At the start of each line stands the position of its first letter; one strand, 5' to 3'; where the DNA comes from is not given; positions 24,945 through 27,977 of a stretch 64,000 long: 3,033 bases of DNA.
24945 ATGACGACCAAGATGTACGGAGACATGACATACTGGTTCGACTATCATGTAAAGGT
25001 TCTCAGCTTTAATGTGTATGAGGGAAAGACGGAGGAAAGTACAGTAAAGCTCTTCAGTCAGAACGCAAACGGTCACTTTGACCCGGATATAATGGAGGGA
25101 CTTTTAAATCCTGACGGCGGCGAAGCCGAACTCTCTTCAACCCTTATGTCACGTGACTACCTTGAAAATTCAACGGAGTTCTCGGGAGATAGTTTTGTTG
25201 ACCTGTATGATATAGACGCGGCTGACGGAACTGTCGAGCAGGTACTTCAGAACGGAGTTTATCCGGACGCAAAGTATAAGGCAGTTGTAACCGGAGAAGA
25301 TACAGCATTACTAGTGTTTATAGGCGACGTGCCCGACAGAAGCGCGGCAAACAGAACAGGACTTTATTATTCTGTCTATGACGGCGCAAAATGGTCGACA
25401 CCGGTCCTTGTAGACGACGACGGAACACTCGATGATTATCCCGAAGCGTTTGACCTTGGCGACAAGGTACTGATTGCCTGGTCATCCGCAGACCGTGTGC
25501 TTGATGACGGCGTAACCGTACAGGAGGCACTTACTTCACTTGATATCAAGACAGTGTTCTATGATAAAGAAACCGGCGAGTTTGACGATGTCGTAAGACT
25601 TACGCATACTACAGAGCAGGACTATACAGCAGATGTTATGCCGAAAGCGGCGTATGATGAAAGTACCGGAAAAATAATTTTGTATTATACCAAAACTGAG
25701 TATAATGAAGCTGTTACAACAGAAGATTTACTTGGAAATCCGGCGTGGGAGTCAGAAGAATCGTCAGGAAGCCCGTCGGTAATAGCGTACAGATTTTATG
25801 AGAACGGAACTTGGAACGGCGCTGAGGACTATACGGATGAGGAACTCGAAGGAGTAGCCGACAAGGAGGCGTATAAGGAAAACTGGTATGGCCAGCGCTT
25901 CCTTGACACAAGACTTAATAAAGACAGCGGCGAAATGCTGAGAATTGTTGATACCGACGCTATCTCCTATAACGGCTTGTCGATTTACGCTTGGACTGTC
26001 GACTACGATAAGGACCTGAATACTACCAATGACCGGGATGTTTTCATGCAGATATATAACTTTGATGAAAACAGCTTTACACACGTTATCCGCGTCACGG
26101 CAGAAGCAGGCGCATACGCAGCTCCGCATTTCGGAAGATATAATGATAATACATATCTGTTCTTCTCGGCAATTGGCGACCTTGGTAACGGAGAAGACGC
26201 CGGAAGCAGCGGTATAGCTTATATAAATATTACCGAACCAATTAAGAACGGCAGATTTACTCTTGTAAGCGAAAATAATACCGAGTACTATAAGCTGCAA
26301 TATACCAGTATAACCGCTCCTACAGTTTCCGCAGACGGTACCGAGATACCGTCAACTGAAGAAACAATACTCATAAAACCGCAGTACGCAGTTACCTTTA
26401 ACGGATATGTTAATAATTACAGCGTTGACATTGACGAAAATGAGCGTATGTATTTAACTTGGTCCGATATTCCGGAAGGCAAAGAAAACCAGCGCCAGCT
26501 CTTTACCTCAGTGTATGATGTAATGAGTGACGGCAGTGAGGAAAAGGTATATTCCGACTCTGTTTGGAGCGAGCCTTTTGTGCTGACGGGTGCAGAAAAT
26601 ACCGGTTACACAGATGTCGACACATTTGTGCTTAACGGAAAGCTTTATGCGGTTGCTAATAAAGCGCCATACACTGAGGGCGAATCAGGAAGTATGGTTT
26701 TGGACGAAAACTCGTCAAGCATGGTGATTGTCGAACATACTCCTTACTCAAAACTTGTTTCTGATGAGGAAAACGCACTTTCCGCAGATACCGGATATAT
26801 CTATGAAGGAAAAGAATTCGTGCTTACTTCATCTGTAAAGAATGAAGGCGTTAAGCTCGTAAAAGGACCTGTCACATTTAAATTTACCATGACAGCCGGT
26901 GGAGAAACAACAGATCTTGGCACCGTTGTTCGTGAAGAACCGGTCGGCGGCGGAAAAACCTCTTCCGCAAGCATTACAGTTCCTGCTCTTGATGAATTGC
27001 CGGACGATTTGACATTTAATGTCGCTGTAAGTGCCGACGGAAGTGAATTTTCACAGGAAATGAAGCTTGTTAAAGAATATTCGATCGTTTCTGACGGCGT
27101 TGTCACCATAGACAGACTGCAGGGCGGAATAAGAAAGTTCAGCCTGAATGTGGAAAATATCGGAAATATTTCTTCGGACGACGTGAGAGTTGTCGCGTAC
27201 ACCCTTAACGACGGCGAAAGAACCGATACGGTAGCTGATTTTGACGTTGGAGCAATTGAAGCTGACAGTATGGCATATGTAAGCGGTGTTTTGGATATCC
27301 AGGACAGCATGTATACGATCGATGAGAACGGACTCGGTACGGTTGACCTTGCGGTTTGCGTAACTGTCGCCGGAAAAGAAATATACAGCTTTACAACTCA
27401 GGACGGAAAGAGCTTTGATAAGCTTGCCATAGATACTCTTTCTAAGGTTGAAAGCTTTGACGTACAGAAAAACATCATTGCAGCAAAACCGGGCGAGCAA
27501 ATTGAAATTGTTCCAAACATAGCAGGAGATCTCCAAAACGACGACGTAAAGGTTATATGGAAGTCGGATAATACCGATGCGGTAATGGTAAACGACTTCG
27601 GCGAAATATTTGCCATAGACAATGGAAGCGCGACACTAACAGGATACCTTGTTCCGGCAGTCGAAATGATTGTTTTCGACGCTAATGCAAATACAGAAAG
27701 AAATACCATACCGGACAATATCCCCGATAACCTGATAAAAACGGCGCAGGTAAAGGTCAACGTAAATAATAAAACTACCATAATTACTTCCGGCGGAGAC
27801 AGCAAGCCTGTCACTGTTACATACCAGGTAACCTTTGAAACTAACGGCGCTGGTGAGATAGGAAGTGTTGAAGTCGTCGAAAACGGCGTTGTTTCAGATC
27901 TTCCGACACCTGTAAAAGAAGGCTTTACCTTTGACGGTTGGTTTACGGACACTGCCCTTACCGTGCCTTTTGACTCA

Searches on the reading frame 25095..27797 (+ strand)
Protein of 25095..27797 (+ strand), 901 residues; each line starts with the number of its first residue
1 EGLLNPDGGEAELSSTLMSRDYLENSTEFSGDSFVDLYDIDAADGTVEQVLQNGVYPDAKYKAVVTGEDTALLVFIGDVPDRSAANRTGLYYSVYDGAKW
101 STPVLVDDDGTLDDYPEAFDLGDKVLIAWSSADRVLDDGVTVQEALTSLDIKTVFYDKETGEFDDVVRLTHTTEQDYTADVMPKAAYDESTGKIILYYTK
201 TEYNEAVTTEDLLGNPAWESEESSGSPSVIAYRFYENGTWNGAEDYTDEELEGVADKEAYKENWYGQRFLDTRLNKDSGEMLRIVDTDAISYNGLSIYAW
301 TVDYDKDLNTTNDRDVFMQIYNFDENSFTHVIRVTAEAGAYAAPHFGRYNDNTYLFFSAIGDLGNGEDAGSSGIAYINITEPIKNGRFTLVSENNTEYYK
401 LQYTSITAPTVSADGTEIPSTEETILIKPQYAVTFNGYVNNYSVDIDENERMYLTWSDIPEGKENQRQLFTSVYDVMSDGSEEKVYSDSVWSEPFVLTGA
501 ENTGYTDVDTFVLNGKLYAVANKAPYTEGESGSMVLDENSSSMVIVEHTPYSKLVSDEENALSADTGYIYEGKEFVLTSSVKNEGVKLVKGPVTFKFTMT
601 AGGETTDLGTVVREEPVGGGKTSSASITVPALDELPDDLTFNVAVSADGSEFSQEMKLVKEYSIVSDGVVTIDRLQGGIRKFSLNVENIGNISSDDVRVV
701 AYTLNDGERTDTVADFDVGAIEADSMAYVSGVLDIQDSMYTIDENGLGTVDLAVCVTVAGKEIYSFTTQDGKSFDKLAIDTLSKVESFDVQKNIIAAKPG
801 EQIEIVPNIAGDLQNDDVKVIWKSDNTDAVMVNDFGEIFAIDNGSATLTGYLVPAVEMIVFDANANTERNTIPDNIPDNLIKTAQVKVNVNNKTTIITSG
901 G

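Call 35: find_homologous_proteins(query=window:25095-27797:+, max_evalue=0.00001)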
Query window:25095-27797:+ (901 aa): 13 proteins with E <= 0.00001 among 8000 candidates.
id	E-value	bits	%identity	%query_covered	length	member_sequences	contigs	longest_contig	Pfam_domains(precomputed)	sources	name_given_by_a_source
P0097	1.4e-265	902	51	99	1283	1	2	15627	PF00395.26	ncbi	-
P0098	4.2e-140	487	39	91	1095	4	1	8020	PF09479.17,PF07705.18,PF00395.26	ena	-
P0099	1.4e-132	462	35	97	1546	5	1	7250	PF09479.17,PF07705.18,PF00395.26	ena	-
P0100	1.5e-132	462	35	97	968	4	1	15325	PF00404.25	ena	-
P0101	1.4e-126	442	35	98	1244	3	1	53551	PF00404.25,PF07705.18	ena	-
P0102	1.3e-123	432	35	97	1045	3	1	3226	PF07705.18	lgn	-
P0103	1.2e-109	386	35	87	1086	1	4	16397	PF07705.18,PF00395.26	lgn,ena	-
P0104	2.3e-94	336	34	77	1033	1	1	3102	-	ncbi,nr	ncbi:MAG: hypothetical protein IJQ25_10530, partial [Oscillibacter sp.]|nr:hypothetical protein [Osc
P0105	4.2e-58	216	36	43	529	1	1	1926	PF09479.17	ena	-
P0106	5.8e-51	192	37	34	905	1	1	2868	-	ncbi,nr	ncbi:MAG: hypothetical protein IJR48_04150, partial [Oscillibacter sp.]|nr:hypothetical protein [Osc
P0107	6.9e-42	162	27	84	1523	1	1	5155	PF09479.17,PF00395.26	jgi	jgi:hypothetical protein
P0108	1.2e-35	141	34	38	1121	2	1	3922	PF00395.26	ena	-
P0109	1.1e-30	125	31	49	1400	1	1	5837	PF13306.13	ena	-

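Call 51: predict_structure(alignment_id=A3)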
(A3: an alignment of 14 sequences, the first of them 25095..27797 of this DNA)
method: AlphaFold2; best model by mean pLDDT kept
length: 901 residues; sequences in the alignment: 14
mean_pLDDT: 79.8   pTM: 0.69
mean pLDDT of the five models: 79.8, 79.2, 79.2, 78.4, 77.5
residues with pLDDT >= 90: 206; 70-90: 537; 50-70: 93; < 50: 65
segments of 3 or more residues with pLDDT < 50: 1-16, 207-209, 214-224, 478-488, 857-869, 894-901
pLDDT, mean of each block of 10 residues (from residue 1): 27 44 78 61 72 80 90 90 84 89 91 91 93 86 81 94 91 71 89 90 56 44 58 90 84 84 82 73 81 89 72 84 85 82 81 87 60 86 88 82 84 79 86 78 82 89 85 70 46 87 88 90 85 79 90 81 85 91 87 92 91 87 91 87 87 87 76 63 87 91 87 90 89 80 77 88 86 72 82 82 83 78 84 79 87 63 38 67 86 44 25
secondary structure, 60 per line:
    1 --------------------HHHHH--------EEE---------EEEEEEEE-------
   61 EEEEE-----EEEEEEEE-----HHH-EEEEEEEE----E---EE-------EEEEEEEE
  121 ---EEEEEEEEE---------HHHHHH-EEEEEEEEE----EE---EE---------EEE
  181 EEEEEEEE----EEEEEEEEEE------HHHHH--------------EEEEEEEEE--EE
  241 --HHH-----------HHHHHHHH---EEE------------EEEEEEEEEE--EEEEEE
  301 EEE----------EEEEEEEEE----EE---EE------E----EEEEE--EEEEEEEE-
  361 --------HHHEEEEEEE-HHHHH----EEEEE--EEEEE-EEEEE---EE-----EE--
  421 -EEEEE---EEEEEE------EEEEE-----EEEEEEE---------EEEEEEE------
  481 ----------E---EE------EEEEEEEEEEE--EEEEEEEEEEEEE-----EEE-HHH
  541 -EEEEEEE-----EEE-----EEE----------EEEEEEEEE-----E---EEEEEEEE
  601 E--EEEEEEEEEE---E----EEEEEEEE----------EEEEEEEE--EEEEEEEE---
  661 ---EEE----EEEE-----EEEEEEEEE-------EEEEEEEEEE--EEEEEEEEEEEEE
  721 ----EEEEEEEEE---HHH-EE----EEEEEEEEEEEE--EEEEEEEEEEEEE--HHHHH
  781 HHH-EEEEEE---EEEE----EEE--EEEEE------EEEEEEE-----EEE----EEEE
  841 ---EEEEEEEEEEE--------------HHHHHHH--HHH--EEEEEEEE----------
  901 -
elements in order (helices of 4 or more, strands of 3 or more residues): H21-25 E34-36 E46-53 E61-65 E71-78 E88-95 E113-120 E124-132 H142-147 E149-157 E178-188 E193-202 H209-213 E228-236 H257-264 E268-270 E283-292 E295-303 E314-322 E345-349 E352-359 E372-378 H380-384 E389-393 E396-400 E402-406 E422-426 E430-435 E442-446 E452-458 E468-474 E503-513 E516-528 E534-536 E542-548 E554-556 E562-564 E575-583 E593-601 E604-613 E622-629 E640-647 E650-657 E664-666 E671-674 E680-688 E696-705 E708-720 E725-733 E747-758 E761-773 H776-783 E785-790 E794-797 E802-804 E807-811 E818-824 E830-832 E837-840 E844-854 H869-875 E883-890

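Call 53: fold_search(model_id=the predicted structure, library=pdb)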
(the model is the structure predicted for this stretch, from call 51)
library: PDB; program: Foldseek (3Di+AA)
matches with E <= 10: 1763; with E <= 0.001: 414
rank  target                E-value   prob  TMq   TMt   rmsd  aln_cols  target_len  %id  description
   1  1eut                  8.5e-14  1.00  0.27  0.38  16.8       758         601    8  SIALIDASE, LARGE 68KD FORM, COMPLEXED WITH GALACTOSE (released 1997-01-11)
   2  4o02_A                1.4e-13  1.00  0.28  0.28  28.2      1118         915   10  AlphaVBeta3 integrin in complex with monoclonal antibody FAB fragment. (released 2014-04-02)
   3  1w8o_A                2.0e-13  1.00  0.26  0.37  15.9       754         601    9  Contribution of the Active Site Aspartic Acid to Catalysis in the Bacterial Neuraminidase from Micromonospora viridifa (released 2004-09-29)
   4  2ber                  2.7e-13  1.00  0.27  0.37  16.4       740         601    9  Y370G Active Site Mutant of the Sialidase from Micromonospora viridifaciens in complex with beta-Neu5Ac (sialic acid). (released 2005-04-04)
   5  2bzd_A                7.6e-13  1.00  0.27  0.37  17.0       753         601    9  Galactose recognition by the carbohydrate-binding module of a bacterial sialidase. (released 2005-08-19)
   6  1wcq_C                8.4e-13  1.00  0.25  0.35  17.5       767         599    9  Mutagenesis of the Nucleophilic Tyrosine in a Bacterial Sialidase to Phenylalanine. (released 2005-10-12)
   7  1wcq_A                8.8e-13  1.00  0.26  0.36  17.1       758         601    8  Mutagenesis of the Nucleophilic Tyrosine in a Bacterial Sialidase to Phenylalanine. (released 2005-10-12)
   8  1jv2_A                1.3e-12  1.00  0.29  0.28  28.1      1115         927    9  CRYSTAL STRUCTURE OF THE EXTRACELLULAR SEGMENT OF INTEGRIN ALPHAVBETA3 (released 2001-10-17)
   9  7usm_A                1.5e-12  1.00  0.20  0.21  29.5      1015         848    7  Integrin alphaM/beta2 ectodomain (released 2022-08-17)
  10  8t2v_A                2.4e-12  1.00  0.26  0.25  32.6      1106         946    8  Cryo-EM Structures of Full-length Integrin alphaIIbbeta3 in Native Lipids (released 2023-07-26)
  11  9e8a_A                2.6e-12  1.00  0.24  0.24  30.8      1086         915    9  Integrin aIIbb3 bent conformation from human platelet membrane crude preparation (released 2025-10-15)
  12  5es4_C                3.4e-12  1.00  0.31  0.32  31.8      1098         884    8  RE-REFINEMENT OF INTEGRIN ALPHAXBETA2 ECTODOMAIN IN THE CLOSED/BENT CONFORMATION (released 2016-03-02)
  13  8xfo_A                5.7e-12  1.00  0.30  0.35  14.3       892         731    9  Cryo-EM structure of integrin ITGAV, ITGB3 and CYCLO (RGDFK) complex, conformation 2 (released 2024-12-18)
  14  6avu_A                6.6e-12  1.00  0.30  0.29  16.0      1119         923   10  Human alpha-V beta-3 Integrin (open conformation) in complex with the therapeutic antibody LM609 (released 2017-11-01)
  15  7nxd_A                1.1e-11  1.00  0.30  0.30  21.3      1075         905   10  Cryo-EM structure of human integrin alpha5beta1 in the half-bent conformation (released 2021-08-25)
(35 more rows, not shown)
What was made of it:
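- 20157..28640 (+): Giant cell-surface protein gene (about 2,827 aa). It has Calx-beta domains, a Ricin-B insert, a beta-propeller plus Ig-like stalk, a Flg_new repeat and three SLH repeats. It is the invariant upstream partner of the peptide gene. Its C-terminal half is modelled as a beta-propeller plus Ig-like domains that resemble sialidases and integrin alpha chains (calls 51, 53).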

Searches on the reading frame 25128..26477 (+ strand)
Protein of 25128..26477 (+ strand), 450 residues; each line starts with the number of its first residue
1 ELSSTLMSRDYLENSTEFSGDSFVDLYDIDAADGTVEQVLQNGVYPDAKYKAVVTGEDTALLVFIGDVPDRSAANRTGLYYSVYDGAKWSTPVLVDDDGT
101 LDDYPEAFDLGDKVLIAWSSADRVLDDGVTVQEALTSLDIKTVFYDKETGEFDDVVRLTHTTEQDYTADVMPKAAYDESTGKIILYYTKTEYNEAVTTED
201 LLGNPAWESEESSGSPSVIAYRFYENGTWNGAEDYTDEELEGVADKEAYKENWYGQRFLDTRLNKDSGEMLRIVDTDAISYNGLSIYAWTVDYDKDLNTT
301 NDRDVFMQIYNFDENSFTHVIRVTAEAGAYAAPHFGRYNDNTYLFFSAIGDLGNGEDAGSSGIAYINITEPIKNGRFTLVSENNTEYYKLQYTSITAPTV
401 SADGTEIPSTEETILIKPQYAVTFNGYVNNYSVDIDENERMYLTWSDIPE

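Call 34: search_protein_families(library=pfam, proteins=[window:25128-26477:+], max_evalue=1)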
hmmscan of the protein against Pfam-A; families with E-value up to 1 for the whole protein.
window:25128-26477:+ (450 aa): 2 families
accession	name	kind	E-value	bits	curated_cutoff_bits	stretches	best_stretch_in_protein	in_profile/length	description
PF16460.11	Phage_TTP_11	-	0.11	12.6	28.4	1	395-441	97-136/154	Phage tail tube, TTP, lambda-like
PF03995.18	Inhibitor_I36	-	0.13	12.6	21.1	1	71-92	44-65/69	Peptidase inhibitor family I36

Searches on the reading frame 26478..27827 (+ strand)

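Call 34: search_protein_families(library=pfam, proteins=[window:26478-27827:+], max_evalue=1)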
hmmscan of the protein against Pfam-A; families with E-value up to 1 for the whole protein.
window:26478-27827:+ (450 aa): 3 families
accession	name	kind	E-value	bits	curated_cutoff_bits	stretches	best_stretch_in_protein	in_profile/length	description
PF16303.10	DUF4945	-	0.094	13.2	28.4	0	395-436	19-62/115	Domain of unknown function (DUF4945)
PF02368.24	Big_2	-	0.12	12.7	22.8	1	324-388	2-65/79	Bacterial Ig-like domain (group 2)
PF07705.17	CARDB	-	0.35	11.6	22.7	1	219-269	21-71/101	CARDB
